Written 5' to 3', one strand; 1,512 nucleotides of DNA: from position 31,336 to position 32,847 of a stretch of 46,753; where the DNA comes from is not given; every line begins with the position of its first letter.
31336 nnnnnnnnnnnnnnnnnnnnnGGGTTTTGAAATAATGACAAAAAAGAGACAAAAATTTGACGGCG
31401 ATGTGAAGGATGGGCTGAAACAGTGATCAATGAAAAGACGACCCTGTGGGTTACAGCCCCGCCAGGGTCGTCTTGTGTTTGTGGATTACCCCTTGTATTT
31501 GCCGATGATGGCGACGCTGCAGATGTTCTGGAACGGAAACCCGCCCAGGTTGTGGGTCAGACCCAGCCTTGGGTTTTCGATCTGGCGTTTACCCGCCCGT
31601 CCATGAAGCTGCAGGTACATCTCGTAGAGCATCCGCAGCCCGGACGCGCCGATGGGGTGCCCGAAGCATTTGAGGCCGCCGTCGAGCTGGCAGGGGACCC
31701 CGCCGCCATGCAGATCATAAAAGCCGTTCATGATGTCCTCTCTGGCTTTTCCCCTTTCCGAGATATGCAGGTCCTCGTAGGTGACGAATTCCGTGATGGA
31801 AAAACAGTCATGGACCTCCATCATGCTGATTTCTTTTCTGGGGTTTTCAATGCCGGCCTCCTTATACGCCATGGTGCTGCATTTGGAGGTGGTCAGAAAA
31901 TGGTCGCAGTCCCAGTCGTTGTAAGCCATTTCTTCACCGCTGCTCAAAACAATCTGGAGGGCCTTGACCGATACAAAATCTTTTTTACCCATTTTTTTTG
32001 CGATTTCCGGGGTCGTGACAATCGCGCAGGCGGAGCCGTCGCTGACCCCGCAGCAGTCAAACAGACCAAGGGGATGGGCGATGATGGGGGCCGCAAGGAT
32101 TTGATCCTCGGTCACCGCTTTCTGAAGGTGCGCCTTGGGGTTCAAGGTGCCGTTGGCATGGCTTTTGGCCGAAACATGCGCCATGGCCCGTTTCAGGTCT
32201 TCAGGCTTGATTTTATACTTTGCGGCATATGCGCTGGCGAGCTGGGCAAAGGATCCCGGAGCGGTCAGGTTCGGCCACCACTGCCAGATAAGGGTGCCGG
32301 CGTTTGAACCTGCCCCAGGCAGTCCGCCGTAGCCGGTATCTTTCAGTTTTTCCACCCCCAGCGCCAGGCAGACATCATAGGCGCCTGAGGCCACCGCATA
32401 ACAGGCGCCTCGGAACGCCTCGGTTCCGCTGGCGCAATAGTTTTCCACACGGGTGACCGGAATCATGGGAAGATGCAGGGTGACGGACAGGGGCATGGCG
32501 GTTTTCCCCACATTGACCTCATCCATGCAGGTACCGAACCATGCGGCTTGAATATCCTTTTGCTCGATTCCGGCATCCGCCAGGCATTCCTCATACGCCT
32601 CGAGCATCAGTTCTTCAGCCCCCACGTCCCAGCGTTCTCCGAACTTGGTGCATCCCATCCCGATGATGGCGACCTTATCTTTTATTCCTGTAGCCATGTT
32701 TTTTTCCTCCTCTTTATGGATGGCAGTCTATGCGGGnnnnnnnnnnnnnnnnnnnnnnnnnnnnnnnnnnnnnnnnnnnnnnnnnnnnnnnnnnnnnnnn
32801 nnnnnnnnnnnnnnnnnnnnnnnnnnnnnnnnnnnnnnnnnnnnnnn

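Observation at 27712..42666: Candidate undescribed system: a 15-kb anaerobic lipid-catabolic supercluster mirroring peroxisomal branched-chain beta-oxidation, with three SCP2 domains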

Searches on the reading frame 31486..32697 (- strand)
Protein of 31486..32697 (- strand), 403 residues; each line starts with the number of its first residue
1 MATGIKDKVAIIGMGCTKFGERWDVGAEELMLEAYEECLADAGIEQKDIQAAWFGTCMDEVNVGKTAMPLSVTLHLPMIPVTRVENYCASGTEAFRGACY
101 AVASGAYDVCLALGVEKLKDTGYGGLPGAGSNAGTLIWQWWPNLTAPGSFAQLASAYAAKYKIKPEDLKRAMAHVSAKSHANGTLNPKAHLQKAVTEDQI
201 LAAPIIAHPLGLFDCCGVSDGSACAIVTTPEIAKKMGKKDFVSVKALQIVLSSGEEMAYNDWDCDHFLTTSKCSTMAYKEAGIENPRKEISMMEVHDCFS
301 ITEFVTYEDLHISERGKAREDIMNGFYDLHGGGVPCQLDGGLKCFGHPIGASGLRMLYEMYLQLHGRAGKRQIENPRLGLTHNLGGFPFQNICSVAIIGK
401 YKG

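Call 4: search_protein_families(library=pfam, proteins=[window:31486-32697:-])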
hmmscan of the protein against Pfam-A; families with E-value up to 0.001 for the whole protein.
window:31486-32697:- (403 aa): 4 families
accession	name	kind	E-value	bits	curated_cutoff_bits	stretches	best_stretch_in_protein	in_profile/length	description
PF22691.2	Thiolase_C_1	-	9.3e-29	100.4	28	1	269-391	19-137/144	Thiolase C-terminal domain-like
PF00108.29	Thiolase_N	-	5.2e-19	69.1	26.4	1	9-229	1-258/260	Thiolase, N-terminal domain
PF02803.24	Thiolase_C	-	1e-06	28.8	27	1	274-370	28-103/123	Thiolase, C-terminal domain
PF00109.32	ketoacyl-synt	-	3e-05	24.2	20.8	0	81-117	167-203/252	Beta-ketoacyl synthase, N-terminal domain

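Call 7: search_protein_families(library=ncbifam, proteins=[window:31486-32697:-], max_evalue=0.00001)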
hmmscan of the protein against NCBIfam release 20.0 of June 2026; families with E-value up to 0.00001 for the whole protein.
window:31486-32697:- (403 aa): 31 families (the best 25 are shown)
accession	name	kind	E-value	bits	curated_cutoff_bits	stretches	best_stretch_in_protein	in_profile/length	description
NF004810.0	PRK06157.1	equivalog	4.5e-211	701.1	403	1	1-401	1-398/400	acetyl-CoA acetyltransferase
NF004720.0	PRK06064.1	subfamily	2.1e-95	319.8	420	1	8-387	3-376/389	thiolase domain-containing protein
NF009228.0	PRK12578.1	subfamily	1.2e-73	248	485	1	7-387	3-376/387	thiolase domain-containing protein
NF053570.1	AcCoTHIOL_METTL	equivalog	2.9e-72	243.6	600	1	8-387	3-372/385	acetyl-CoA acetyltransferase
NF005704.0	PRK07516.1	subfamily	5.4e-69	233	412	1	7-395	2-384/389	thiolase domain-containing protein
NF006102.0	PRK08256.1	subfamily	1.2e-63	215.6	436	1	7-385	3-380/394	lipid-transfer protein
NF004715.0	PRK06059.1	equivalog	8.3e-51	173.2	424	1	7-387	4-389/399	lipid-transfer protein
NF004936.0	PRK06289.1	equivalog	1e-49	169.4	375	1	7-388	3-393/405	acetyl-CoA acetyltransferase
NF006180.0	PRK08313.1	subfamily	7.7e-47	160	514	1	6-387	3-373/389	thiolase domain-containing protein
NF004721.0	PRK06065.1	equivalog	6.1e-45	153.7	455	1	5-376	8-370/393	thiolase domain-containing protein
NF053628.1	BnzsclthlBbsBGT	equivalog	9.3e-42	143.2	750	1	6-386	4-370/389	benzoylsuccinyl-CoA thiolase subunit BbsB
NF004982.0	PRK06365.1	equivalog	1.2e-40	139.8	695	2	8-240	17-247/430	thiolase domain-containing protein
NF004811.0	PRK06158.1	subfamily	3.1e-35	121.9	421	1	5-387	6-369/384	acetyl-CoA acetyltransferase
NF006010.0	PRK08142.1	subfamily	1.6e-33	116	462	1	7-388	5-374/388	thiolase domain-containing protein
NF004722.0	PRK06066.1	equivalog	1.3e-32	113.2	516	1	153-390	145-376/385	thiolase domain-containing protein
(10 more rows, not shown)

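Call 27: search_solved_structures(query=window:31486-32697:-, max_evalue=0.00001, show_alignments=3)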
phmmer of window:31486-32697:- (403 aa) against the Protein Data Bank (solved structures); distinct sequences matched with E-value up to 0.00001: 28.
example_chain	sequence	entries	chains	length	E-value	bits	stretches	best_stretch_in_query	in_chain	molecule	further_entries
7yvy_A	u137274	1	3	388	1.8e-50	175.6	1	8-388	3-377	Acetyl-CoA acetyltransferase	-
6esq_A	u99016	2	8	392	1.2e-49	172.9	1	9-386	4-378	acetoacetyl-CoA thiolase | Acetyl-CoA acetyltransferase thiolase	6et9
6hsj_A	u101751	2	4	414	9.2e-43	150.2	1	4-385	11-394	SCP2-thiolase (type-1)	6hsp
6hrv_A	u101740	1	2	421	9.9e-43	150.1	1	4-385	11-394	SCP2-thiolase (type-1)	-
4yzo_A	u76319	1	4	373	9.4e-42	146.8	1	9-397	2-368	Putative acyl-CoA acyltransferase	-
7pxp_C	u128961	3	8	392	3.4e-41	145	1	8-386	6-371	Benzoylsuccinyl-CoA thiolase subunit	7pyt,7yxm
3zbg_A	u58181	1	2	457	2e-35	126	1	79-388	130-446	3-KETOACYL-COA THIOLASE-LIKE PROTEIN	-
3zbk_A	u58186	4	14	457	3.5e-34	121.9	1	79-388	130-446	3-KETOACYL-COA THIOLASE-LIKE PROTEIN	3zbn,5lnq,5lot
3zbl_A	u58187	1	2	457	4.7e-34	121.5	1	79-388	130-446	3-KETOACYL-COA THIOLASE-LIKE PROTEIN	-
4bi9_A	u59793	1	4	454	1.1e-33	120.2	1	79-387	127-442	3-KETOACYL-COA THIOLASE, PUTATIVE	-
4bia_A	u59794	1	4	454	1.9e-32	116.2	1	79-387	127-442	3-KETOACYL-COA THIOLASE, PUTATIVE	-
9skh_I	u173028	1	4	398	2e-21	79.9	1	27-392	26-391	2,4-diacetylphloroglucinol biosynthesis protein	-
9skm_I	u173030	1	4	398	3.8e-20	75.7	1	27-392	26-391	2,4-diacetylphloroglucinol biosynthesis protein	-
5m3k_C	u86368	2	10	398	1.1e-18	70.8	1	271-392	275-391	2,4-diacetylphloroglucinol biosynthesis protein PhlC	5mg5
4u4e_A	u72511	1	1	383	5.9e-18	68.5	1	145-399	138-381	Thiolase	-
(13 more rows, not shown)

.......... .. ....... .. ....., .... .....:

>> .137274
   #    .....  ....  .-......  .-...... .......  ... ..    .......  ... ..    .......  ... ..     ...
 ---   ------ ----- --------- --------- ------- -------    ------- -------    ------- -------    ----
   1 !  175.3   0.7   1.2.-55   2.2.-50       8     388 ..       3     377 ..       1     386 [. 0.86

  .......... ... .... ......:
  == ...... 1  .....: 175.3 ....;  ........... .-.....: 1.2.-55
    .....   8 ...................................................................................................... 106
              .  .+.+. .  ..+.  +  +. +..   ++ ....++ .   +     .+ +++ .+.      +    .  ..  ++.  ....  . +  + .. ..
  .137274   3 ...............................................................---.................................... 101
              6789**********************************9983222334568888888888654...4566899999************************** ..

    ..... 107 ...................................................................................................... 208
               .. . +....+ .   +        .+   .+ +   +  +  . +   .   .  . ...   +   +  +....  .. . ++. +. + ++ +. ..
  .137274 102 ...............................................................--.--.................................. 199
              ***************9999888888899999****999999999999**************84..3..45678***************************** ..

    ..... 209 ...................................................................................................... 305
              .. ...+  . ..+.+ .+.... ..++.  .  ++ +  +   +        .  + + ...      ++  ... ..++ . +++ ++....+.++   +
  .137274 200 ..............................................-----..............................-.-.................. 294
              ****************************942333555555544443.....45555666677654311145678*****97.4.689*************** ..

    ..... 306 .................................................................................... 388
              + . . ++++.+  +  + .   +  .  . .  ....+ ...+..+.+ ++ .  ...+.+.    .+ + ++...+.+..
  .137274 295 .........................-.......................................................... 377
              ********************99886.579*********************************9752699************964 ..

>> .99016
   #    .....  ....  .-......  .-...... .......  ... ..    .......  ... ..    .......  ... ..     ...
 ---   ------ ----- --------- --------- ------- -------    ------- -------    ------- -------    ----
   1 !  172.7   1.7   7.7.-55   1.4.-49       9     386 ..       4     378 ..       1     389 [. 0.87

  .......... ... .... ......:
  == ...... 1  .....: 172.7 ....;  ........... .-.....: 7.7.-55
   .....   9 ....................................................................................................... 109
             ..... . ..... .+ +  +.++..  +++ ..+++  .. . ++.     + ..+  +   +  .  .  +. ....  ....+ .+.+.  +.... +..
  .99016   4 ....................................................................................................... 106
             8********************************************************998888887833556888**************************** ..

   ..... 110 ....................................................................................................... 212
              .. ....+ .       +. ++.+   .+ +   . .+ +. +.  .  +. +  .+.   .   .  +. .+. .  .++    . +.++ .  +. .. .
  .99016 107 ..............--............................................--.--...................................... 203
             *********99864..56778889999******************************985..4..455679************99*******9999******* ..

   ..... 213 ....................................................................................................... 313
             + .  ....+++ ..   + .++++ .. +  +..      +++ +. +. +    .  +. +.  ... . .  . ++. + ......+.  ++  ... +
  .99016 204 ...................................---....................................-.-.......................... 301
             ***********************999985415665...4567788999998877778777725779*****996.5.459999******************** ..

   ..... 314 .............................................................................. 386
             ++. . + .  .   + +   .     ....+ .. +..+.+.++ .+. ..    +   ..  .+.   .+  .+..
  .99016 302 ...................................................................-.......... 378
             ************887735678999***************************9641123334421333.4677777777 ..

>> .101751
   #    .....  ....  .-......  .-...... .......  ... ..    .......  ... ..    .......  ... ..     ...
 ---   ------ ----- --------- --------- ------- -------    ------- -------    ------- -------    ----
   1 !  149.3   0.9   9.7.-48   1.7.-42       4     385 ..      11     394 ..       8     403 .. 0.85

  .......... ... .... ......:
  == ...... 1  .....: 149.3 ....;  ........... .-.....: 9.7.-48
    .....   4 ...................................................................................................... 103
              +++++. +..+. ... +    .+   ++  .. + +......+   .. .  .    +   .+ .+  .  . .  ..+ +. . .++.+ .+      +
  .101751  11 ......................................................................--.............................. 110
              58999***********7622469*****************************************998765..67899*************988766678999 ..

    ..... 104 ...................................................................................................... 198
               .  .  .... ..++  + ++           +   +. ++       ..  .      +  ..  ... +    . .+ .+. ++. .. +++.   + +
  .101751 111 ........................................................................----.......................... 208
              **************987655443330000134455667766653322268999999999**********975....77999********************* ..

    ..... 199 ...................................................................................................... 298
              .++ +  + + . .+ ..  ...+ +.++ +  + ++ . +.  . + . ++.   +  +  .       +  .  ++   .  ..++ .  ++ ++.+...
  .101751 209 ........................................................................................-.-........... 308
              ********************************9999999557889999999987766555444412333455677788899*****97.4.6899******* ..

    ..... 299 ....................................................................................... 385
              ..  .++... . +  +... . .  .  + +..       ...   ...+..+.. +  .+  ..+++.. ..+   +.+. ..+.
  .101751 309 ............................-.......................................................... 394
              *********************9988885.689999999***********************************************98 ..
